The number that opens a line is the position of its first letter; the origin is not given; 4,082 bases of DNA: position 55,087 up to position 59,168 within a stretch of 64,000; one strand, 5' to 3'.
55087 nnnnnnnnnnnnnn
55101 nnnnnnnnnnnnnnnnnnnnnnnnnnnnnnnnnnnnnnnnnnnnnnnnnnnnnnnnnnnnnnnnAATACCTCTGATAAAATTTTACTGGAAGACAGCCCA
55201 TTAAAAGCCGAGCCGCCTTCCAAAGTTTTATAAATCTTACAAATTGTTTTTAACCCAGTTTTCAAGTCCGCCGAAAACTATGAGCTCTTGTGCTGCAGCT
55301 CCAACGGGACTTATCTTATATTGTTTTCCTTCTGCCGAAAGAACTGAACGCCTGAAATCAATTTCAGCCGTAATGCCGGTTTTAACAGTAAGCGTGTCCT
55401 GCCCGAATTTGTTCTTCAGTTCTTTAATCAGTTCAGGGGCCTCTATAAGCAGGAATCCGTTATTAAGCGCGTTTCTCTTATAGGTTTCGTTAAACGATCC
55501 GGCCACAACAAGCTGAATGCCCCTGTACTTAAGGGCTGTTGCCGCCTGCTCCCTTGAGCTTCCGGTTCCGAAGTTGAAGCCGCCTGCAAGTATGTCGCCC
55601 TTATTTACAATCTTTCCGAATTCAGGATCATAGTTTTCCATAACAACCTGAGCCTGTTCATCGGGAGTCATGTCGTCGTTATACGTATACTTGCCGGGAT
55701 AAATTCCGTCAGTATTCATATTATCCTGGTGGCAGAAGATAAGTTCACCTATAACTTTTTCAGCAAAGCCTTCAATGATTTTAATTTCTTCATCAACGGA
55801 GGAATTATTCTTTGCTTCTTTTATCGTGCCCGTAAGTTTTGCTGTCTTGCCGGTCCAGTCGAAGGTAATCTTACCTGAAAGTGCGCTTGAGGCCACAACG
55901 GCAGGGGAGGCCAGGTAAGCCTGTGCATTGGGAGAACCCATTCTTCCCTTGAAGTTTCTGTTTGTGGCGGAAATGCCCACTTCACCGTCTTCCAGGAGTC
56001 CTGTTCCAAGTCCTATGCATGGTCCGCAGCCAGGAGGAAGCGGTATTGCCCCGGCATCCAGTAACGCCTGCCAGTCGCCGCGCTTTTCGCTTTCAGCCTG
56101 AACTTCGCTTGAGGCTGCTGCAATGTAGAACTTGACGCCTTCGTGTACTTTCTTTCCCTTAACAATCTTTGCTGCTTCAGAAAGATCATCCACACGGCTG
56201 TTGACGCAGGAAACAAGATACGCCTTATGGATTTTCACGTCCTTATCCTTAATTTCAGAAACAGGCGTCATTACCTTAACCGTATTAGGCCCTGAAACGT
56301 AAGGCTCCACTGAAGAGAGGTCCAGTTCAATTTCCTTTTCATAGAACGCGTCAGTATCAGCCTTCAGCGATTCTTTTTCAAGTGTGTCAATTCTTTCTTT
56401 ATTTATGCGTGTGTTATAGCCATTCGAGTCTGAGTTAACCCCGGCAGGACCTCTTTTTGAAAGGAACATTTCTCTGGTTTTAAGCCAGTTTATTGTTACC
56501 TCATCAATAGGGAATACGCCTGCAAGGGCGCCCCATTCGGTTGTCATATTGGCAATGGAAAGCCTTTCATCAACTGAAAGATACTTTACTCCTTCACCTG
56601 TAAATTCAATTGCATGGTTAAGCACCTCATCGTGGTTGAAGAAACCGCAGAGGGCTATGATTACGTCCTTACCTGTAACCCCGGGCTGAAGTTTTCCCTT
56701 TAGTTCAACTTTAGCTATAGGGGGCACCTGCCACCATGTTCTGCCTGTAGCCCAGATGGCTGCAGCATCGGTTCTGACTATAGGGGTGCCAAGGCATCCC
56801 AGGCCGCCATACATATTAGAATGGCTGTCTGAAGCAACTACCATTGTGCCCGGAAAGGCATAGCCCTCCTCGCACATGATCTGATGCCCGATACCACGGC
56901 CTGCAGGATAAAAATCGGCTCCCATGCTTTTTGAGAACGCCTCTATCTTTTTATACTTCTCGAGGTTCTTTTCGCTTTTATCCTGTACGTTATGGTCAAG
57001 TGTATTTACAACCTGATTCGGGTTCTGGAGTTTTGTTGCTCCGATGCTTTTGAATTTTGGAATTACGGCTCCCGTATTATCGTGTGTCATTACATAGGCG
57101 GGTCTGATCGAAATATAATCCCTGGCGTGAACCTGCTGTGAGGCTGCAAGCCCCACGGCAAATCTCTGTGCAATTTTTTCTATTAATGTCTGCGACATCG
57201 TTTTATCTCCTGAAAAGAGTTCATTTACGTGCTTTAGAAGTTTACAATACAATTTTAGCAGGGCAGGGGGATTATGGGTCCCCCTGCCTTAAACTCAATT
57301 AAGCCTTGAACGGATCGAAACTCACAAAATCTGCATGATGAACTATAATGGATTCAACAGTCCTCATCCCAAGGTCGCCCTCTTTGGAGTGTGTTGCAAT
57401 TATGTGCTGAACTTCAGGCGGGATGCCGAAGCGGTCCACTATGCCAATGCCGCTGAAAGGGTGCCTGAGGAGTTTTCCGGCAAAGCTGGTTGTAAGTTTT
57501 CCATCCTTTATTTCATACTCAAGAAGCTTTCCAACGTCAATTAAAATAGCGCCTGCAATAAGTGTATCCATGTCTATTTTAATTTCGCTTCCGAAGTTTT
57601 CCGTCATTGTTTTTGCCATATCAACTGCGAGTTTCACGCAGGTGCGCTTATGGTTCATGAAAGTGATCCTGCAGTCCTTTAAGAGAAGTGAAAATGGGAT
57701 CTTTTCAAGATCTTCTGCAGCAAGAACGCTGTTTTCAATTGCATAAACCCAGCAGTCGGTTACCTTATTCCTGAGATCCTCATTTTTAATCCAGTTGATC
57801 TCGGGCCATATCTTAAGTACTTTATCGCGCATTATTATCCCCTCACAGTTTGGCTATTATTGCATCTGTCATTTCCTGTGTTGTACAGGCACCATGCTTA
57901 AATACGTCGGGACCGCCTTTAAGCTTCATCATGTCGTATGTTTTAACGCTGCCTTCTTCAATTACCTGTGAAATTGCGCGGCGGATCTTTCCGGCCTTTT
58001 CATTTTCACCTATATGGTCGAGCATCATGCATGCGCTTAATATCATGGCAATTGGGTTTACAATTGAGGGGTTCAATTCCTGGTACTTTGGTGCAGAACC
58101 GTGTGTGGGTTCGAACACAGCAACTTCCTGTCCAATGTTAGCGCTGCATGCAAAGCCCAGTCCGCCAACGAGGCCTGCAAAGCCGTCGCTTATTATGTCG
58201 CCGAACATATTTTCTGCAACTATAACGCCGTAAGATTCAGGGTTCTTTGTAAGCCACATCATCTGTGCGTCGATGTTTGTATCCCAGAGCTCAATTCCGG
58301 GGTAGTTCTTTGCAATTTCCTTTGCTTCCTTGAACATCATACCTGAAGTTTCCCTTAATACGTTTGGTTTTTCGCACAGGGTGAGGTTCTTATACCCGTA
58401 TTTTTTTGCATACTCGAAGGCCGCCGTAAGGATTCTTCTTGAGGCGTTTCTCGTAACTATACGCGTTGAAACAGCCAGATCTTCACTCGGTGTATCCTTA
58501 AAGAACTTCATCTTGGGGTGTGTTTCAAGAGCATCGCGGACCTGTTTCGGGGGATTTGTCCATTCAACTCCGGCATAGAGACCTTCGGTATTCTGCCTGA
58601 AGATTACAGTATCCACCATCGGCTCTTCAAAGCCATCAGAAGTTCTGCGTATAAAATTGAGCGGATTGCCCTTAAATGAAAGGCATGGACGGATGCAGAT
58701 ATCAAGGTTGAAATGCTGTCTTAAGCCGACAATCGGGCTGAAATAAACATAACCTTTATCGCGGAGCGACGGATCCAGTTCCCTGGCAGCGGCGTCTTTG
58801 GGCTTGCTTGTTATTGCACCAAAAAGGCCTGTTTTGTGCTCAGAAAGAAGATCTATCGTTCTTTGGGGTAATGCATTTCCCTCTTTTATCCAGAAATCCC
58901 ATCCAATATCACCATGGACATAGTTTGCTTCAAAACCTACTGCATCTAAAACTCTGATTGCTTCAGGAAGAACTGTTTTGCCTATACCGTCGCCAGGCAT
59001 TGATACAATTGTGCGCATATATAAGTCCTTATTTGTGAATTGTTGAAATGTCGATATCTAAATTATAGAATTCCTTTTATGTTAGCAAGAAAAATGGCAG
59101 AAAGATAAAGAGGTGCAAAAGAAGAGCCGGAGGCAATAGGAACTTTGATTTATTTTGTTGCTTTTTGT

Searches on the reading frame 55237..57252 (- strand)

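Call 63: search_protein_families(library=pfam, proteins=[window:55237-57252:-], max_evalue=0.00001)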
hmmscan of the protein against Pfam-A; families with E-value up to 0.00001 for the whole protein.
window:55237-57252:- (671 aa): 2 families
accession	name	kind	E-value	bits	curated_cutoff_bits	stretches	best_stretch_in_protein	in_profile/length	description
PF00330.25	Aconitase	-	3.6e-111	372.8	28.7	1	44-460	13-463/463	Aconitase family (aconitate hydratase)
PF00694.25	Aconitase_C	-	2.5e-19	70.3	22.8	1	480-606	13-129/131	Aconitase C-terminal domain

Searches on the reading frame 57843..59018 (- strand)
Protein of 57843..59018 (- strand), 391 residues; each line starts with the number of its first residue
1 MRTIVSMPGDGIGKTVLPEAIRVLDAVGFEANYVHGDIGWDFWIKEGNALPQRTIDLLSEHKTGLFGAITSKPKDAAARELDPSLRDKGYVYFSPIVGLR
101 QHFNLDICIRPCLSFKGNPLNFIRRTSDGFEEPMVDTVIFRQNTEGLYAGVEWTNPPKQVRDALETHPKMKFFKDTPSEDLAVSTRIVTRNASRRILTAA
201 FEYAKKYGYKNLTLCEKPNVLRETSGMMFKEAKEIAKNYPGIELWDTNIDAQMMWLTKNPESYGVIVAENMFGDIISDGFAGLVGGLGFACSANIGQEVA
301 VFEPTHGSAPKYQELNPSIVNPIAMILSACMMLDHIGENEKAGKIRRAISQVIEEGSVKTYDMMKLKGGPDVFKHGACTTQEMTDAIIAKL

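Call 63: search_protein_families(library=pfam, proteins=[window:57843-59018:-], max_evalue=0.00001)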
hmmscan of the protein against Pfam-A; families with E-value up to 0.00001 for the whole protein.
window:57843-59018:- (391 aa): 1 family
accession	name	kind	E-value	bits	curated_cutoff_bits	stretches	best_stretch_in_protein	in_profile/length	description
PF00180.25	Iso_dh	-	2.8e-79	267.4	27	1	3-387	1-348/348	Isocitrate/isopropylmalate dehydrogenase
